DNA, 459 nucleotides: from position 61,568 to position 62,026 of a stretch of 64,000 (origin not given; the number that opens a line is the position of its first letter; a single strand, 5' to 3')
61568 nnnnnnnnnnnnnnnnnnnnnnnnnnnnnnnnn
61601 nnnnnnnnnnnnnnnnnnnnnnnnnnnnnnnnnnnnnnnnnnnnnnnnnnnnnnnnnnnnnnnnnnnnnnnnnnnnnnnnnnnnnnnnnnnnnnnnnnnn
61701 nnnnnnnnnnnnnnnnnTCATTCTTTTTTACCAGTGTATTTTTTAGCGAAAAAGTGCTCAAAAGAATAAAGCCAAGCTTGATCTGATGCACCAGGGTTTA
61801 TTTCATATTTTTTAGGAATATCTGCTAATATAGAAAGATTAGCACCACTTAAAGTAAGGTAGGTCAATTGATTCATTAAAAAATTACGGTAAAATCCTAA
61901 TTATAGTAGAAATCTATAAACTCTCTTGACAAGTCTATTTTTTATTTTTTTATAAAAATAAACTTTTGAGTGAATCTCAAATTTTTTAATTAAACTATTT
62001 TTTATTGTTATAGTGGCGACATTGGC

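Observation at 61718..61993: Decayed sucA 5' fragment marks a segmental duplication that moved a paralog and its tail array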

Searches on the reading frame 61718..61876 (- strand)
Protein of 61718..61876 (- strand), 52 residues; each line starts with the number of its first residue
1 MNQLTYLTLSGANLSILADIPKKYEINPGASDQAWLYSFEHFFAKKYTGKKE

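Call 7: search_protein_families(library=pfam, proteins=[window:61718-61876:-])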
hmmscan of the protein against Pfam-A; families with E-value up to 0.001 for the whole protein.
window:61718-61876:- (52 aa): 0 families

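Call 34: find_homologous_proteins(query=window:61721-61876:-, max_evalue=10)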
Query seq(52 aa) (52 aa): 1 proteins with E <= 10 among 1 candidates.
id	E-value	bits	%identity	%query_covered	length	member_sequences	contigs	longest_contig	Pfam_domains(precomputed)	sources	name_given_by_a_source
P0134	3.1e-27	110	98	100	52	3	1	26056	-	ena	-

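Call 51: search_protein_families(library=pfam, proteins=[window:61721-61876:-], max_evalue=10)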
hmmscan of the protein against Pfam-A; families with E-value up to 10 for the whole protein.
seq(52 aa): 0 families
